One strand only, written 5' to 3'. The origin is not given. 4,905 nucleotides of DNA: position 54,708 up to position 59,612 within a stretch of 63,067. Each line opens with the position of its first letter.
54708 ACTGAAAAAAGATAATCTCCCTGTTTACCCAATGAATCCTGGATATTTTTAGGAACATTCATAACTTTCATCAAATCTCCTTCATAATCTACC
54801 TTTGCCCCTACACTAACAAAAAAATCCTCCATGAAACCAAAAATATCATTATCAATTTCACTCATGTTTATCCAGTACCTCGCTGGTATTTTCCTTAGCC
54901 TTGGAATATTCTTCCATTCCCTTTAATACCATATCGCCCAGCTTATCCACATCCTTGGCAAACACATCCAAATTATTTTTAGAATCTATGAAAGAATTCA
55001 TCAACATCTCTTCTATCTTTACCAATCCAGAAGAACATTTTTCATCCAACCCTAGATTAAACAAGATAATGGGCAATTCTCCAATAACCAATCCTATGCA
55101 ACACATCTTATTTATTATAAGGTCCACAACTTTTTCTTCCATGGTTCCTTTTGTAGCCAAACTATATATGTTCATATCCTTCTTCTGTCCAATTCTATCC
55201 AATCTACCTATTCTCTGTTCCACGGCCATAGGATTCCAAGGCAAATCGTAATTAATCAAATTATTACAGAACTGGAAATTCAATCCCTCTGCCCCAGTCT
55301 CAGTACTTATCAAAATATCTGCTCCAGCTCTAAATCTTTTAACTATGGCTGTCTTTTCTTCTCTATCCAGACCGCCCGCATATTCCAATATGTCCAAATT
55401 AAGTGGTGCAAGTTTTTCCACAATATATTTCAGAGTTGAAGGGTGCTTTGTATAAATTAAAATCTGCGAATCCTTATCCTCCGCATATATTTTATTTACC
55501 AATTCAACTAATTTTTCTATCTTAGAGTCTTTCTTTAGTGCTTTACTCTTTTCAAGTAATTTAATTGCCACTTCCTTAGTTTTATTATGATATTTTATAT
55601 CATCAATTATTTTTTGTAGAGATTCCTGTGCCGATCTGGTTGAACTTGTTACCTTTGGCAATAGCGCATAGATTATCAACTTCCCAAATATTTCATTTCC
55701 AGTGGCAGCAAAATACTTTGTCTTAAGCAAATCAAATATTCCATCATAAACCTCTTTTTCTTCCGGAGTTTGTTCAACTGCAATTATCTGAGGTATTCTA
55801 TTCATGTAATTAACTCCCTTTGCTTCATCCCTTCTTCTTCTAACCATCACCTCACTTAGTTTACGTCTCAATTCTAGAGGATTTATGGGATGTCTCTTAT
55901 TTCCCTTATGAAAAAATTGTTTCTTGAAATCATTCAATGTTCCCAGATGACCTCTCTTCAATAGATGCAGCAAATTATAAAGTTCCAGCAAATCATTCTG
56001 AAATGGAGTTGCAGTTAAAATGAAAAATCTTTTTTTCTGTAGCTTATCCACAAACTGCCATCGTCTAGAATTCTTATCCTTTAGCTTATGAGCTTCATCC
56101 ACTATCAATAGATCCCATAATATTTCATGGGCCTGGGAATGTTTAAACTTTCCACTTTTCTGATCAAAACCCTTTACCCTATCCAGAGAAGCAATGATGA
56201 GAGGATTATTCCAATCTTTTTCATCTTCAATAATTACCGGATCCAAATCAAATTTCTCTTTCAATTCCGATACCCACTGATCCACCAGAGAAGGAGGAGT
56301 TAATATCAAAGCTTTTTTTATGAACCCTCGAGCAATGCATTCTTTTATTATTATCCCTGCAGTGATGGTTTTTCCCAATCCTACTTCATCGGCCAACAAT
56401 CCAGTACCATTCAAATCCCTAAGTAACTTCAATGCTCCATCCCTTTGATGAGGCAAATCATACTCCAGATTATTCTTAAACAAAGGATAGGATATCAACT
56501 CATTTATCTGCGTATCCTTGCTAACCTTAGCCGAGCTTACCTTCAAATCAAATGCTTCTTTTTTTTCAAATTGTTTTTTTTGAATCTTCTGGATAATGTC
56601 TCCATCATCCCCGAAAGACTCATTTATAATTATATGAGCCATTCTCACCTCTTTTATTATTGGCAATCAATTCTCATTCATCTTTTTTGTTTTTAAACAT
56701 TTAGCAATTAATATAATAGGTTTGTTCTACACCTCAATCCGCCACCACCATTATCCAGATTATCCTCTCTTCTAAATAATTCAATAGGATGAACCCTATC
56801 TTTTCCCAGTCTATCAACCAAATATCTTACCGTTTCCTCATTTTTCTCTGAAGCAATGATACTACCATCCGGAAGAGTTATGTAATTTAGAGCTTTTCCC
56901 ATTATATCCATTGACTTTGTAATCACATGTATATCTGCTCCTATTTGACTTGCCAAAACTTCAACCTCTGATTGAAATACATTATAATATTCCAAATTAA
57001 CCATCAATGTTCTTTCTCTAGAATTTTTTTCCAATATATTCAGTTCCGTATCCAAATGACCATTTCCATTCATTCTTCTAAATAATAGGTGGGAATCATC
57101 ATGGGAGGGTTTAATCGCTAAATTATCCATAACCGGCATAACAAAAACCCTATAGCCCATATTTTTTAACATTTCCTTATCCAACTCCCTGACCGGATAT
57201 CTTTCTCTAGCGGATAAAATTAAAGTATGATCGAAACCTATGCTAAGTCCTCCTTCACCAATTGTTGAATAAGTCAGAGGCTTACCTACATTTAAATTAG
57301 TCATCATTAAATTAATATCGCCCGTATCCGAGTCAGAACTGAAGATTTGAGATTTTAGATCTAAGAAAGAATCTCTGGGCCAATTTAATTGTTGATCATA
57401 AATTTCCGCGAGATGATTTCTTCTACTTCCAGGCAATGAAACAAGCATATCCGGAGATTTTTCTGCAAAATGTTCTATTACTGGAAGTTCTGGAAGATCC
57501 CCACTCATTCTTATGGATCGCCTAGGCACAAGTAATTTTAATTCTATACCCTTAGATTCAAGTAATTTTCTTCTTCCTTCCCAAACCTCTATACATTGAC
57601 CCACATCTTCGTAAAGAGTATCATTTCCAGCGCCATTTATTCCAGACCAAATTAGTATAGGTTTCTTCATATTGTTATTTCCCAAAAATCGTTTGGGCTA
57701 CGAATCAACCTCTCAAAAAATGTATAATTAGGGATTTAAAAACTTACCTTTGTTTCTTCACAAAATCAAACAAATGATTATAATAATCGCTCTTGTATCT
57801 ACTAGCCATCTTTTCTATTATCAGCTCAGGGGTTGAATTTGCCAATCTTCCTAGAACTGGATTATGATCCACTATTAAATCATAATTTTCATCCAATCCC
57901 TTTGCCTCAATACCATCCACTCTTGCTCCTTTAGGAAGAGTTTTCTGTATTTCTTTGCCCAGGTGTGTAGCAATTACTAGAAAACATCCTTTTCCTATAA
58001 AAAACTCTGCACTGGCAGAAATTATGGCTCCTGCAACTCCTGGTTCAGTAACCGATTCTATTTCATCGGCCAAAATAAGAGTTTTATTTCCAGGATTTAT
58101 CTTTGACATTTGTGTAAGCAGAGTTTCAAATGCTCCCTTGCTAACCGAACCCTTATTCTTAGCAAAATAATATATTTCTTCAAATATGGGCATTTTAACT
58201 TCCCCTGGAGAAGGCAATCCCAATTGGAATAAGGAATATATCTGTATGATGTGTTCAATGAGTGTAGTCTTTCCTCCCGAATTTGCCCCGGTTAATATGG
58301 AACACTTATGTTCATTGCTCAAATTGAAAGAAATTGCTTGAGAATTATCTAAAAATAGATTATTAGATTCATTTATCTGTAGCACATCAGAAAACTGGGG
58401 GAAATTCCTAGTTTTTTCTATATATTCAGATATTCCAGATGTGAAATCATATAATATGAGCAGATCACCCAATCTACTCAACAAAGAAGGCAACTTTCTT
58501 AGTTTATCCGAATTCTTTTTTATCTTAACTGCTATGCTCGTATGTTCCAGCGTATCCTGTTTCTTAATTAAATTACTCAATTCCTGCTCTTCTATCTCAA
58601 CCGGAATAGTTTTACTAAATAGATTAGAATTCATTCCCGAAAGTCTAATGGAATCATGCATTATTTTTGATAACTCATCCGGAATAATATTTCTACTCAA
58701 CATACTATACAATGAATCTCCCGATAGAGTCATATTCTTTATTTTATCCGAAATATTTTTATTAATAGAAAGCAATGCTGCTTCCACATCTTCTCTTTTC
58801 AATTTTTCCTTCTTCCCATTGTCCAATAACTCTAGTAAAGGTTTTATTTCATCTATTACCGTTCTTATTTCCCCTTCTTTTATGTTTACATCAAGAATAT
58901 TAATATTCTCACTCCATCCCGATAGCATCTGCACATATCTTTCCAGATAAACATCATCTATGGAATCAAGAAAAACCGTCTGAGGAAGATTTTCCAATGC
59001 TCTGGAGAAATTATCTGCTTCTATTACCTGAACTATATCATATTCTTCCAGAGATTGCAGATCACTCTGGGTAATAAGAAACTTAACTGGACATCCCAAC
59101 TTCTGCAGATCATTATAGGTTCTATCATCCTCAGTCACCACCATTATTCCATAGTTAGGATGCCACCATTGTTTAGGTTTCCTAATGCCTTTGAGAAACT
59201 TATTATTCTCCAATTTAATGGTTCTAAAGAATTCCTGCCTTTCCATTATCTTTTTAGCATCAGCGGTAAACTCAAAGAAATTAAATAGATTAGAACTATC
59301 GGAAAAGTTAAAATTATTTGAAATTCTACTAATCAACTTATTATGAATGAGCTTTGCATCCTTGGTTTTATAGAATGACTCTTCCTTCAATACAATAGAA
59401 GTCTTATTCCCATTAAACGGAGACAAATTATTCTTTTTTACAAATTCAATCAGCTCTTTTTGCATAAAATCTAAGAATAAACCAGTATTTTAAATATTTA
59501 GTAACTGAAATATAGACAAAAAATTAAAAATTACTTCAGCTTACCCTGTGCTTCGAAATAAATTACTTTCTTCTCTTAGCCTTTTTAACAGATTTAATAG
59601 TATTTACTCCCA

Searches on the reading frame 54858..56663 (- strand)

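Call 11: search_protein_families(library=ncbifam, max_evalue=0.001, proteins=[window:54858-56663:-])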
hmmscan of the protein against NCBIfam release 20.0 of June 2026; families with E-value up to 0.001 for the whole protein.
window:54858-56663:- (601 aa): 20 families
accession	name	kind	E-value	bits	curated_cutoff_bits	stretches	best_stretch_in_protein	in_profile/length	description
NF038317.1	DISARM_DrmD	equivalog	7.8e-65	219.8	610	2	372-530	477-653/1021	DISARM system SNF2-like helicase DrmD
NF038318.1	DISARM_DrmD_b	equivalog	1e-62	212.5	950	2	63-334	25-298/868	DISARM system SNF2-like helicase DrmD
NF041062.1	DpdE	equivalog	1.5e-58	198.6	500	2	71-238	156-315/1048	protein DpdE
NF003426.0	PRK04914.1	equivalog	1.2e-56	192.5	576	1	26-513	114-613/959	RNA polymerase-associated protein RapA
NF042964.1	phospholipD_antiphage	equivalog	2.6e-40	138.6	1100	2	357-535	646-834/895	phospholipase D-like domain-containing anti-phage protein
NF053675.1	pilus_reg_Snf2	equivalog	4.9e-40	137.5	1100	2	380-521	861-1002/1029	pilus expression-regulating Snf2 family helicase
NF058637.1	helic_SCO1167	equivalog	5.3e-32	110.8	1200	2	373-525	756-908/932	SCO1167/SCO6262 family helicase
NF041790.1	anti-phage_ZorD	equivalog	3.3e-20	71.7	1500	3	183-280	726-826/1035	type I Zorya anti-phage system protein ZorD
NF010337.0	PRK13766.1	equivalog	1.7e-18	66.1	610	1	338-512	311-486/781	Hef nuclease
NF008744.0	PRK11776.1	equivalog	3e-10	39.3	524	1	362-495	203-340/460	ATP-dependent RNA helicase DbpA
NF045503.1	repair_heli_XPB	equivalog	1.3e-09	37.2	610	1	84-225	202-340/548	DNA repair helicase XPB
NF008394.0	PRK11192.1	equivalog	3.5e-09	36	507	1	382-494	231-344/441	ATP-dependent RNA helicase SrmB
TIGR04095.1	dnd_restrict_1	equivalog_domain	7.5e-09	35.1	600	1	72-163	12-102/451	DNA phosphorothioation system restriction enzyme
NF053631.1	RNA_helic_CshA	equivalog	2.6e-08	33.2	646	1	359-494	201-334/434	degradosome RNA helicase CshA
NF053711.1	RNA_heli_RhlE1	exception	2.4e-07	29.9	750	1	385-496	231-343/434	RNA helicase RhlE1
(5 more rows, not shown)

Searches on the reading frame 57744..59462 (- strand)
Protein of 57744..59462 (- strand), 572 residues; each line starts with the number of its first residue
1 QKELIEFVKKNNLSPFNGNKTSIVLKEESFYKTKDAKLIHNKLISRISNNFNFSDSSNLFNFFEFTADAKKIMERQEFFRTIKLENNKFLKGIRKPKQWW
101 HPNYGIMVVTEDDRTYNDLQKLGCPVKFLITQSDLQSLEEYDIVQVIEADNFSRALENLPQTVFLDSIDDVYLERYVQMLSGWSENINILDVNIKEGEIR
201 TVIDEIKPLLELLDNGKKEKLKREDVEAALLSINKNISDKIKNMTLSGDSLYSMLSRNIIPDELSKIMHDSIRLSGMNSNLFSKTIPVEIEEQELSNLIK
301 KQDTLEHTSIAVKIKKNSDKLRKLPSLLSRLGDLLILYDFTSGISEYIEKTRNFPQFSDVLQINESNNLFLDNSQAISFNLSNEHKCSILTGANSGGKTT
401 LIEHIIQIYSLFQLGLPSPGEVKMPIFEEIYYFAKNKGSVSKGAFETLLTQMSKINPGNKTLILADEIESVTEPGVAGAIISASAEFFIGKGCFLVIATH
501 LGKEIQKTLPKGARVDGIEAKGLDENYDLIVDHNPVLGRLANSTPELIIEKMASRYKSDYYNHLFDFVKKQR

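Call 11: search_protein_families(library=ncbifam, max_evalue=0.001, proteins=[window:57744-59462:-])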
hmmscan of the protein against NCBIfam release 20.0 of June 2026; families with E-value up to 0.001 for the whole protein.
window:57744-59462:- (572 aa): 6 families
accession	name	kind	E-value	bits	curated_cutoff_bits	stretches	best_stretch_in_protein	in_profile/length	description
NF052383.1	ATPase_KamC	equivalog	2.4e-18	66.2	300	1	157-523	74-449/508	lysine 5,6-aminomutase reactivase ATPase KamC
TIGR01069.2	mutS2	equivalog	5.1e-18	64.8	400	1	294-502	230-450/790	endonuclease MutS2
NF000168.2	ABCF_Msr_all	exception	7.1e-05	21.6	680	1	348-437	289-370/487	Msr family ABC-F type ribosomal protection protein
TIGR01448.2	helicase_RecD2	equivalog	0.00019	19.7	500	1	359-410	305-356/713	SF1B family DNA helicase RecD2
TIGR01070.1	mutS1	equivalog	0.00029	19.3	641.7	1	307-501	513-714/840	DNA mismatch repair protein MutS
NF003810.1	PRK05399.1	equivalog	0.00097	17.9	480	0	361-500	571-724/793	DNA mismatch repair protein MutS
